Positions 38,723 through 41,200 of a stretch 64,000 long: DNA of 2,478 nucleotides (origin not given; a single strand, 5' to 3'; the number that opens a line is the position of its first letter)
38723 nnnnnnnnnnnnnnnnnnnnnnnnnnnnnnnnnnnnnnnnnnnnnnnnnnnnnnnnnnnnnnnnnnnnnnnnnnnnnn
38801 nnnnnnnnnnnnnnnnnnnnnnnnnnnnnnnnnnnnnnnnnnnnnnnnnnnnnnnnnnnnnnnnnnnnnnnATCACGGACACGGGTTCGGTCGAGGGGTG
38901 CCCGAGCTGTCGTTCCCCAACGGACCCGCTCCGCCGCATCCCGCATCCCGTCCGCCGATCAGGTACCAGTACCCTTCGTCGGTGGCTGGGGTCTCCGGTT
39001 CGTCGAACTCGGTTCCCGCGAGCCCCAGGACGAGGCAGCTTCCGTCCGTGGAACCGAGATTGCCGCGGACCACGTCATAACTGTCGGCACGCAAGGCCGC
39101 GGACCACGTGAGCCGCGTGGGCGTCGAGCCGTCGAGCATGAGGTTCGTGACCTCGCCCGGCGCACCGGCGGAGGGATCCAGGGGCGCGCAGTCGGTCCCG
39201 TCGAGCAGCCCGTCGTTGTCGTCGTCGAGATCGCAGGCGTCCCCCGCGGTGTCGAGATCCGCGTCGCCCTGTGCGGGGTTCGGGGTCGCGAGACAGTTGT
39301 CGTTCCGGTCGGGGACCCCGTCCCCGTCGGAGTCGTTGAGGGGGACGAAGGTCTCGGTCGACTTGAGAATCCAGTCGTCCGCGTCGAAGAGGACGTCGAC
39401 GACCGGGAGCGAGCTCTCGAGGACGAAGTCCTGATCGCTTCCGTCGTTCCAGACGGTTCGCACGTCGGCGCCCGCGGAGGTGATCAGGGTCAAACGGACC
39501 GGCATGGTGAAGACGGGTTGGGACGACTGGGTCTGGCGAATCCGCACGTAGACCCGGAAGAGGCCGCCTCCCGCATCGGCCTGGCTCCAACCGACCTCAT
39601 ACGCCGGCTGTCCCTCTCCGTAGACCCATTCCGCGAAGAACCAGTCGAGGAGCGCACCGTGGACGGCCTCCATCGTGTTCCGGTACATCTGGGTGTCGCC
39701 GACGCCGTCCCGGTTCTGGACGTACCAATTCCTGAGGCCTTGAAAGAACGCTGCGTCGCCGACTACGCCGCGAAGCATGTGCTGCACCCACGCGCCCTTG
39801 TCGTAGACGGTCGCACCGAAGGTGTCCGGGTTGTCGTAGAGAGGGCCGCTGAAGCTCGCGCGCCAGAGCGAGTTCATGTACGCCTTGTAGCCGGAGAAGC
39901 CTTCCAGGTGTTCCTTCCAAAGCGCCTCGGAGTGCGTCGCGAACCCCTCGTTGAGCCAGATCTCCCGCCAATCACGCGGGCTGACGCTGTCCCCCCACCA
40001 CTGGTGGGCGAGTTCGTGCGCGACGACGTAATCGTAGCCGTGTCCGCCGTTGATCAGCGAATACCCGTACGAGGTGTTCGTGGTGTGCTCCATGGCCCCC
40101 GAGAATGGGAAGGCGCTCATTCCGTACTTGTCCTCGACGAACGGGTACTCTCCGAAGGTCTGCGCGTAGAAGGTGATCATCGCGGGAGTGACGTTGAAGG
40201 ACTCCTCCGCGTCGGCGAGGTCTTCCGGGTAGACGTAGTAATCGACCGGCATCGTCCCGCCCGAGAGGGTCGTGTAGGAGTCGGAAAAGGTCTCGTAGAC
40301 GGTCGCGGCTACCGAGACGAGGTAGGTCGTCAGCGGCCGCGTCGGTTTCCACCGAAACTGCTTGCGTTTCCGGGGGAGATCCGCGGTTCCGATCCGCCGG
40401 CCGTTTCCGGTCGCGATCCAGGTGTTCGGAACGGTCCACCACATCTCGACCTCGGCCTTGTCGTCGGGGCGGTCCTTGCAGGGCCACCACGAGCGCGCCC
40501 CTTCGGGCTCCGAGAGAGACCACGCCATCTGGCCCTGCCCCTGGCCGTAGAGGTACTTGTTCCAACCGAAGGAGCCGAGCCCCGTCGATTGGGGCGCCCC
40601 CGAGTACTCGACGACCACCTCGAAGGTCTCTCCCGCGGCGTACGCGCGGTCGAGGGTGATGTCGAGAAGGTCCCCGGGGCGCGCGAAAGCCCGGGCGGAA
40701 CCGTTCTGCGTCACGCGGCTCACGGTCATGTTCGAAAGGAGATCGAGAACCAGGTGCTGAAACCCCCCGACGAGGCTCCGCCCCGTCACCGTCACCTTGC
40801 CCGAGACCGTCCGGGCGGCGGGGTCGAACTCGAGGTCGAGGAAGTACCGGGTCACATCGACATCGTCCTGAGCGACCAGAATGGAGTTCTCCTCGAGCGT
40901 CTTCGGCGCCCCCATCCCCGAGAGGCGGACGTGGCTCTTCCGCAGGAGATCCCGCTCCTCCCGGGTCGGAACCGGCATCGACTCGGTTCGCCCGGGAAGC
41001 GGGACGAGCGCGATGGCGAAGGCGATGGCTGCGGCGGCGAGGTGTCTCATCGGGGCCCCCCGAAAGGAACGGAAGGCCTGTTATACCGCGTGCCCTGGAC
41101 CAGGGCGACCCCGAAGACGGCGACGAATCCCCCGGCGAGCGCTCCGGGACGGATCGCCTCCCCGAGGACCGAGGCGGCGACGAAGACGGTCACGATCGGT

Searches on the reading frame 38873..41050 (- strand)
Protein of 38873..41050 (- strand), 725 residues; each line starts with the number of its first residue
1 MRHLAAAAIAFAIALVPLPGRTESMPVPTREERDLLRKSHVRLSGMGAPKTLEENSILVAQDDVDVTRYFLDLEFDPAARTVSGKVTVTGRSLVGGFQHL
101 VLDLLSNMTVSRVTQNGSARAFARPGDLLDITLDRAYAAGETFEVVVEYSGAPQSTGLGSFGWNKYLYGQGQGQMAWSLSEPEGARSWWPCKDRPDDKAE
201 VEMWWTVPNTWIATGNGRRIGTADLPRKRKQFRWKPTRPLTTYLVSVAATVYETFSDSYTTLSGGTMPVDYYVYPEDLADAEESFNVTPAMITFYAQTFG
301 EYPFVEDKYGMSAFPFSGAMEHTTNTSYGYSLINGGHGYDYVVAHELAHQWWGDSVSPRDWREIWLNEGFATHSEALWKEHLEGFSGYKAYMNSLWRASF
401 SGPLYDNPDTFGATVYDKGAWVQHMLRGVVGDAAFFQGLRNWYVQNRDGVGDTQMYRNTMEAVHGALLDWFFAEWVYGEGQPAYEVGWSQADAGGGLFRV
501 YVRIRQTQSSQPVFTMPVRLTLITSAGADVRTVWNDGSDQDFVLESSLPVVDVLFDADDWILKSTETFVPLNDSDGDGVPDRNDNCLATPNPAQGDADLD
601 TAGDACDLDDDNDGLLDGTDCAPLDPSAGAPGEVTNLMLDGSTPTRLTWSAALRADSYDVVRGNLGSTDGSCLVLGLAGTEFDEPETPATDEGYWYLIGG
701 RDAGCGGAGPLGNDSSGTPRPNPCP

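Call 18: search_protein_families(library=pfam, proteins=[window:38873-41050:-])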
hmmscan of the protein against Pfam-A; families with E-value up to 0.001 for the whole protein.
window:38873-41050:- (725 aa): 3 families
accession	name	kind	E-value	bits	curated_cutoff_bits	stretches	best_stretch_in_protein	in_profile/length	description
PF01433.26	Peptidase_M1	-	5.4e-24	85.4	27.7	1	284-475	2-218/218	Peptidase family M1 domain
PF17900.6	Peptidase_M1_N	-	2.4e-17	64.1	25.8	1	68-244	4-186/186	Peptidase M1 N-terminal domain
PF02412.23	TSP_3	-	5.4e-07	29.6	25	1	572-594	14-36/36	Thrombospondin type 3 repeat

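Call 51: find_homologous_proteins(query=window:38873-41050:-, max_evalue=1e-100)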
Query window:38873-41050:- (725 aa): 769 proteins with E <= 1e-100 among 8000 candidates; the best 120 are listed.
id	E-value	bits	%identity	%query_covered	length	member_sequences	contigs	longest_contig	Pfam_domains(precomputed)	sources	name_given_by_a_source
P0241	0.0e+0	1707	100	100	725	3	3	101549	PF02412.24,PF17900.7,PF01433.27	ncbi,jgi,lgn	jgi:aminopeptidase N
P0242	0.0e+0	1012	63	97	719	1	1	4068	PF02412.24,PF17900.7,PF01433.27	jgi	jgi:aminopeptidase N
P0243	1.3e-296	1004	61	97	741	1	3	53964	PF02412.24,PF17900.7,PF01433.27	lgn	-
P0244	6.0e-296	1002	61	97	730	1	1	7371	PF02412.24,PF17900.7,PF01433.27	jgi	jgi:aminopeptidase N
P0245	1.5e-295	1001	62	97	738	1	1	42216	PF02412.24,PF17900.7,PF01433.27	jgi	jgi:hypothetical protein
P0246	2.0e-295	1000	61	97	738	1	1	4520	PF17900.7,PF01433.27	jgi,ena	-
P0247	6.0e-294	995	62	93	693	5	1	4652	PF02412.24,PF17900.7,PF01433.27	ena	-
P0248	4.2e-292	989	61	97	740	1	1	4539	PF02412.24,PF17900.7,PF01433.27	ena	-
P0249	9.7e-292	988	62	99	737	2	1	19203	PF02412.24,PF17900.7,PF01433.27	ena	-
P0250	1.2e-291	988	60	97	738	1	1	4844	PF17900.7,PF01433.27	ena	-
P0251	7.9e-291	985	60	97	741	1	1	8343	PF02412.24,PF17900.7,PF01433.27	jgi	jgi:aminopeptidase N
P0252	1.5e-290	984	60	100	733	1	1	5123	PF02412.24,PF17900.7,PF01433.27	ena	-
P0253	4.3e-290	983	61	98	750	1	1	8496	PF02412.24,PF17900.7,PF01433.27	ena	-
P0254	2.2e-289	980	59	100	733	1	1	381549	PF02412.24,PF17900.7,PF01433.27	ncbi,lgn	-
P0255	1.4e-288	978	60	99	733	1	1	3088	PF02412.24,PF17900.7,PF01433.27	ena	-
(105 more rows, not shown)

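Call 52: find_encoding_contigs(protein=P0243, flank=4000, max_places=3)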
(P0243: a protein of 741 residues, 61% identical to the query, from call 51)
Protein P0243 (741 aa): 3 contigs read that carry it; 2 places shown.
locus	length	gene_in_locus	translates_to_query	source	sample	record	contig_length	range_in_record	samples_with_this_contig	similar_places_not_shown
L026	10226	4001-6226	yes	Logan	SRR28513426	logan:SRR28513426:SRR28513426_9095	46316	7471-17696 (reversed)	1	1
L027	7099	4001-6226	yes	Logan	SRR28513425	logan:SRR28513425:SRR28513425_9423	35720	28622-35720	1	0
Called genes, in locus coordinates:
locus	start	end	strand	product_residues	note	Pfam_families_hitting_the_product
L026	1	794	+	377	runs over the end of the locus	PF06580:His_kinase, PF02518:HATPase_c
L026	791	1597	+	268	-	PF00072:Response_reg, PF04397:LytTR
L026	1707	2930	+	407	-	PF04519:Bactofilin, PF26514:DUF8173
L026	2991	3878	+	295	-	PF00892:EamA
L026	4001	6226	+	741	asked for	PF17900:Peptidase_M1_N, PF01433:Peptidase_M1, PF02412:TSP_3 (faint)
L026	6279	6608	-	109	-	PF01906:YbjQ_1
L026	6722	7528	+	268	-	PF18306:LDcluster4, PF03641:Lysine_decarbox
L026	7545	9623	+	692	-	PF00654:Voltage_CLC, PF00571:CBS, PF02080:TrkA_C (weak)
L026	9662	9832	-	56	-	-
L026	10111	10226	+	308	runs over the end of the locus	PF01479:S4 (weak), PF00849:PseudoU_synth_2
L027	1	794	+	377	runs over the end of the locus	PF06580:His_kinase, PF02518:HATPase_c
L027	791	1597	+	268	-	PF00072:Response_reg, PF04397:LytTR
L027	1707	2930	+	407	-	PF04519:Bactofilin, PF26514:DUF8173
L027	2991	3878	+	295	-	PF00892:EamA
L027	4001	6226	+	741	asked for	PF17900:Peptidase_M1_N, PF01433:Peptidase_M1, PF02412:TSP_3 (faint)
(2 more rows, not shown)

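Call 74: find_encoding_contigs(protein=P0241, flank=1500, max_places=5)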
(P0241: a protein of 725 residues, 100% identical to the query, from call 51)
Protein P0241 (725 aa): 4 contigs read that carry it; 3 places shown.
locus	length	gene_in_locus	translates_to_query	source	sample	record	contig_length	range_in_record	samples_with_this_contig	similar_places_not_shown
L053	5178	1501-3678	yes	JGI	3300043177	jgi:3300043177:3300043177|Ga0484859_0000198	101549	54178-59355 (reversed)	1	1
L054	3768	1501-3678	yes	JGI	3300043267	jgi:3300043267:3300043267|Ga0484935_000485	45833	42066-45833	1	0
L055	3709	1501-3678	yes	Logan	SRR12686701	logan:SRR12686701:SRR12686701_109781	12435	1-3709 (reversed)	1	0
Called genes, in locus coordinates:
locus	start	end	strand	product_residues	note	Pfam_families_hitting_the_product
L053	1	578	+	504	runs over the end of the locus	PF13517:FG-GAP_3 (faint), PF01839:FG-GAP (faint)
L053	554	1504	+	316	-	PF00892:EamA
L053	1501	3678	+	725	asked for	PF17900:Peptidase_M1_N, PF01433:Peptidase_M1, PF02412:TSP_3 (faint)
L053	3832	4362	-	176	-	PF00578:AhpC-TSA, PF08534:Redoxin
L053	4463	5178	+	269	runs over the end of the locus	PF18306:LDcluster4, PF03641:Lysine_decarbox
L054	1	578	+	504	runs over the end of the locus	PF13517:FG-GAP_3 (faint), PF01839:FG-GAP (faint)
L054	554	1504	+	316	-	PF00892:EamA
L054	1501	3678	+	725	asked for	PF17900:Peptidase_M1_N, PF01433:Peptidase_M1, PF02412:TSP_3 (faint)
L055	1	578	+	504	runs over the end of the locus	PF13517:FG-GAP_3 (faint), PF01839:FG-GAP (faint)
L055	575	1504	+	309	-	PF00892:EamA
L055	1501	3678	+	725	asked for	PF17900:Peptidase_M1_N, PF01433:Peptidase_M1, PF02412:TSP_3 (faint)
